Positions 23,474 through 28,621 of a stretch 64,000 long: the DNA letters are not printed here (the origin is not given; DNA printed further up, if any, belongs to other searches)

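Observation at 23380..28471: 1615-aa SF1 helicase fused to a Vsr-like (DUF559) endonuclease, in a two-gene operon with a PC4-like ssDNA-binding protein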

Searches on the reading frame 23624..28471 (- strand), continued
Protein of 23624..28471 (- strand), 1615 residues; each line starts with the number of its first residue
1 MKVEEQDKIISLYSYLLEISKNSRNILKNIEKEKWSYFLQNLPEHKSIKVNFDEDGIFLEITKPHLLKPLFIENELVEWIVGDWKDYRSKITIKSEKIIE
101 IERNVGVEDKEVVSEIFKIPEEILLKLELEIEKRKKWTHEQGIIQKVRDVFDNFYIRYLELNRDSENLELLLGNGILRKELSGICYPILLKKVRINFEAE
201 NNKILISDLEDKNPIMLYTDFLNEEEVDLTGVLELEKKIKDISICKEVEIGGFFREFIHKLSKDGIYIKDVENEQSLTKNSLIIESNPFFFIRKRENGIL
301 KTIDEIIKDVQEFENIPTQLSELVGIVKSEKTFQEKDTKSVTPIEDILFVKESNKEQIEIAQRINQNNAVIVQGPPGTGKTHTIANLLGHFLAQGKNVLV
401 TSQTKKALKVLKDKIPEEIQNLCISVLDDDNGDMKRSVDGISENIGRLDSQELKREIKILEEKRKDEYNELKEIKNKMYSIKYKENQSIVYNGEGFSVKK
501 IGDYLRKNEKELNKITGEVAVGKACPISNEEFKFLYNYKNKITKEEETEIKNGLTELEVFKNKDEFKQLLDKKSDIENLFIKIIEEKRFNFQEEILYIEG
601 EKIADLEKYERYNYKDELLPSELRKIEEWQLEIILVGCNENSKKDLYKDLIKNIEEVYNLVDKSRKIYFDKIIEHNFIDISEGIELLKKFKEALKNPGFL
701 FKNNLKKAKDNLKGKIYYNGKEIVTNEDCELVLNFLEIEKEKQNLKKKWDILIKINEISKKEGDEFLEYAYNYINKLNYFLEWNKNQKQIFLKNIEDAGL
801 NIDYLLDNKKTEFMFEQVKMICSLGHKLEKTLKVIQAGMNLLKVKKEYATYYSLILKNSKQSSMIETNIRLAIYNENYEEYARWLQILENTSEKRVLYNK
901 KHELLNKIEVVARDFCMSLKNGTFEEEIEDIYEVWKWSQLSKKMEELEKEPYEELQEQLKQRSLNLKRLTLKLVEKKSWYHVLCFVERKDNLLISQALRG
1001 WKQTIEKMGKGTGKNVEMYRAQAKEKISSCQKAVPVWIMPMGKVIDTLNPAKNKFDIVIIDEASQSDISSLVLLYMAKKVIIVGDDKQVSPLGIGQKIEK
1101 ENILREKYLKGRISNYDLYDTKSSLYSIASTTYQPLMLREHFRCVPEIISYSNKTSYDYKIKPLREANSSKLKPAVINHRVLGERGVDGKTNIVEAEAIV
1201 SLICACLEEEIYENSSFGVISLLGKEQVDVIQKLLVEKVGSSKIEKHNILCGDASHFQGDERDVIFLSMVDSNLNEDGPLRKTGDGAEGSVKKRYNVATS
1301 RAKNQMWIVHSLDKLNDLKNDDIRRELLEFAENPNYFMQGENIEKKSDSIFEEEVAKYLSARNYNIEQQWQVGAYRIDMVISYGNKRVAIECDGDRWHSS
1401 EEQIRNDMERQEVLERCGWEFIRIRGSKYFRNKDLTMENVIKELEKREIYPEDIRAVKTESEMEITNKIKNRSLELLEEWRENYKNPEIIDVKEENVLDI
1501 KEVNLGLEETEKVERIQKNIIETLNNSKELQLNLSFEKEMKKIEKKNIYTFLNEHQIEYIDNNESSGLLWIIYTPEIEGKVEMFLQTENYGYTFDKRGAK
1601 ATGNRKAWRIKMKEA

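Call 100: search_protein_families(library=ncbifam, proteins=[window:23624-28471:-], max_evalue=0.01)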
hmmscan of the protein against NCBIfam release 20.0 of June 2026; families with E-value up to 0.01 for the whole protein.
window:23624-28471:- (1615 aa): 11 families
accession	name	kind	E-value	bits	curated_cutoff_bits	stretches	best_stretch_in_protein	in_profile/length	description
NF058533.1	antiphage_ProA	equivalog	4.7e-64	216.6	1500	1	334-1485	631-1731/1903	anti-phage protein ProA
NF042953.1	Hhe_antiphage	equivalog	1e-43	149.1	2000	2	1029-1525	1256-1741/1797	DUF4011 domain-containing anti-phage protein Hhe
NF040671.1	PLuB_AAA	exception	2.6e-24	84.8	999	2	1053-1329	961-1246/1256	PLuB system helicase-like protein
TIGR00376.1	TIGR00376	hypoth_equivalog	9.6e-19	67.3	348.9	2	1048-1333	358-629/639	IGHMBP2 family helicase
TIGR01447.1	recD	equivalog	1.4e-12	47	310.15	2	333-428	137-227/597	exodeoxyribonuclease V subunit alpha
NF008127.0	PRK10875.1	equivalog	6.2e-06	25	671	1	324-423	126-231/619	exodeoxyribonuclease V subunit alpha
TIGR01448.2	helicase_RecD2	equivalog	3.1e-05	22.3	500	1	338-413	303-377/713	SF1B family DNA helicase RecD2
NF007294.0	PRK09767.1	equivalog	0.00035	20.6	218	1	1352-1448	20-114/117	DUF559 domain-containing protein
NF038214.1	IS21_help_AAA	equivalog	0.001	18.8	200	1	356-403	79-126/232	IS21-like element helper ATPase IstB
TIGR03420.1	DnaA_homol_Hda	equivalog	0.0029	17.2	194.8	1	349-429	17-98/226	DnaA regulatory inactivator Hda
TIGR00064.1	ftsY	equivalog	0.0033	16.7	260.7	1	331-401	39-113/279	signal recognition particle-docking protein FtsY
